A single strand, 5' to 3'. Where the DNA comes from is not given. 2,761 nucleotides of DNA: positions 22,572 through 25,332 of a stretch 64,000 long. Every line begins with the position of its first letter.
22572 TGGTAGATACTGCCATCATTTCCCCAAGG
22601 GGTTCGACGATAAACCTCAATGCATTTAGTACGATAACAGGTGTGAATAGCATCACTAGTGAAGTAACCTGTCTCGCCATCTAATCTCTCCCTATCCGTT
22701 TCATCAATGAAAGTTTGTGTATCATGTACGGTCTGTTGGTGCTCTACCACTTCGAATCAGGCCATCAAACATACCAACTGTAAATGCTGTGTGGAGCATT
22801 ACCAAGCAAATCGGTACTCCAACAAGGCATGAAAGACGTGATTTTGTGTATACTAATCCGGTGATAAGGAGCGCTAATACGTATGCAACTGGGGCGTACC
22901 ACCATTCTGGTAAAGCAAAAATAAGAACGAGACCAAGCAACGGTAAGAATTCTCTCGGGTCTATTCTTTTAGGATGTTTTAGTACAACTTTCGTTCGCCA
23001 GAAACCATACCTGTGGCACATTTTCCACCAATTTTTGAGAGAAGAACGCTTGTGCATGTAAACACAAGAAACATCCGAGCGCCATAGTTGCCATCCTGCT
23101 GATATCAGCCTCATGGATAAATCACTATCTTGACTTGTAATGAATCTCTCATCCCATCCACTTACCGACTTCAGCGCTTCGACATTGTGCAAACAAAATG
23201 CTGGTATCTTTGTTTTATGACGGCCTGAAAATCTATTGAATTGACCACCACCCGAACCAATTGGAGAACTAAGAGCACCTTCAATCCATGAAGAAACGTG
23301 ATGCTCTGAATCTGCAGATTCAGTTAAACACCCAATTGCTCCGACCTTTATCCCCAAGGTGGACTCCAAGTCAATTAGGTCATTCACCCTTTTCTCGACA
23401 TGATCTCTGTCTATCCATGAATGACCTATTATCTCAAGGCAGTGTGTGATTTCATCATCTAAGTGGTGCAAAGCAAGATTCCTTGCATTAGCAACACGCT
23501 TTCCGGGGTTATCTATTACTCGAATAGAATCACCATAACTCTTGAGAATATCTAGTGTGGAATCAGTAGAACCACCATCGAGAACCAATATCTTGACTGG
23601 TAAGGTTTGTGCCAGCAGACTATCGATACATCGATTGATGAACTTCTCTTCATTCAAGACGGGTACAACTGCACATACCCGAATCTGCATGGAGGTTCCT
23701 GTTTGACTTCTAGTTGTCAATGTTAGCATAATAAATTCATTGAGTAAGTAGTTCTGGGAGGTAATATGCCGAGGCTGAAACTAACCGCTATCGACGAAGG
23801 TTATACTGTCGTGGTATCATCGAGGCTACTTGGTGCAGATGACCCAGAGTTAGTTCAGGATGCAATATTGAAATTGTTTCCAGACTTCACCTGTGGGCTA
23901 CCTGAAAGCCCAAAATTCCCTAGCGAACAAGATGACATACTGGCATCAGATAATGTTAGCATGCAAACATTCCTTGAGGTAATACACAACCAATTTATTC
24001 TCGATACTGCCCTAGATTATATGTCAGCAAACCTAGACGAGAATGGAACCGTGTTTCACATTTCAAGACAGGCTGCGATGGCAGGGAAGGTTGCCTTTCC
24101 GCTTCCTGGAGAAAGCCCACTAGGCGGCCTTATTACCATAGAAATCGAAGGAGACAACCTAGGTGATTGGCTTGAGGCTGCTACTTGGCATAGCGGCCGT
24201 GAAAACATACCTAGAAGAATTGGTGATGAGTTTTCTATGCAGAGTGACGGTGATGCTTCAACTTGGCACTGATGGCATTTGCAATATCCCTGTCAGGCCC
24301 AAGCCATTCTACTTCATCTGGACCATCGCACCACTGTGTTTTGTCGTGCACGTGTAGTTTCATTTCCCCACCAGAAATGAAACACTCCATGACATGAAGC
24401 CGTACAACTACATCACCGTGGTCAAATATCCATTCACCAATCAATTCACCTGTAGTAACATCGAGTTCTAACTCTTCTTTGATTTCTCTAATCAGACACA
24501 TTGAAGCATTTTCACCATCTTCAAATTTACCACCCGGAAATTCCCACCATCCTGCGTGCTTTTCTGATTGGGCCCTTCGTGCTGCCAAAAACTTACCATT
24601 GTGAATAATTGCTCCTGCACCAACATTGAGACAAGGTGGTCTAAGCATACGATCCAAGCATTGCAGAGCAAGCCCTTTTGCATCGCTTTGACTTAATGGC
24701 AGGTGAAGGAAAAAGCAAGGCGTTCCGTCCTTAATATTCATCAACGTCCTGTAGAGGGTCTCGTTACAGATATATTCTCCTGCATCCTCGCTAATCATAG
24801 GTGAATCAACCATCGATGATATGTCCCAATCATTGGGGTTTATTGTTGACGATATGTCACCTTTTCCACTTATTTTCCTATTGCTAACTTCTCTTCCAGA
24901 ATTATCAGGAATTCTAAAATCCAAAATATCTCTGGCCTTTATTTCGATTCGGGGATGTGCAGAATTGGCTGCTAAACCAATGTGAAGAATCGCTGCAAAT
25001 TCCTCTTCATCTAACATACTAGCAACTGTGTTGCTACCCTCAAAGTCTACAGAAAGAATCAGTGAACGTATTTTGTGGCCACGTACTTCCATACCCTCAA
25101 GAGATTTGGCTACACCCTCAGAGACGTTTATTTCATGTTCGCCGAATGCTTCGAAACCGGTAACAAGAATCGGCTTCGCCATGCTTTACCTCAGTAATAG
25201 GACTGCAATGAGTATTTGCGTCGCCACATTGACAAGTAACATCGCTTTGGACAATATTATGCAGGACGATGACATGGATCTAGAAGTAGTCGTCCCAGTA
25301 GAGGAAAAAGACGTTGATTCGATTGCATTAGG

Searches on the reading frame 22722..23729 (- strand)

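Call 17: search_protein_families(library=pfam, proteins=[window:22722-23729:-], max_evalue=0.001)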
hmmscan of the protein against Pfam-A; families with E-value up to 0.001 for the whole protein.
window:22722-23729:- (335 aa): 3 families
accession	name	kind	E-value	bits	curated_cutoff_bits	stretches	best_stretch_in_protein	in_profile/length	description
PF00535.33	Glycos_transf_2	-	1e-17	65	23.3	1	20-121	2-106/168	Glycosyl transferase family 2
PF13641.12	Glyco_tranf_2_3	-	1.2e-09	39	27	1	18-240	3-226/230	Glycosyltransferase like family 2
PF13632.12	Glyco_trans_2_3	-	3.8e-07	30.6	27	1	181-318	79-194/198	Glycosyl transferase family group 2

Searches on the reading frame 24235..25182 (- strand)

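Call 17: search_protein_families(library=pfam, proteins=[window:24235-25182:-], max_evalue=0.001)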
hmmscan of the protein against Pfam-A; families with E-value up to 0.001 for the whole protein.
window:24235-25182:- (315 aa): 3 families
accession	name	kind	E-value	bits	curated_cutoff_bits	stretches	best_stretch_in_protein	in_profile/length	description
PF01470.22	Peptidase_C15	-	1.9e-20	74.2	22.7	1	5-162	3-168/204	Pyroglutamyl peptidase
PF00293.34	NUDIX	-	6.1e-15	55.8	21.1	1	187-256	4-84/134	NUDIX domain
PF14815.12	NUDIX_4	-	3.7e-11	43.2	35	1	190-286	3-94/113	NUDIX domain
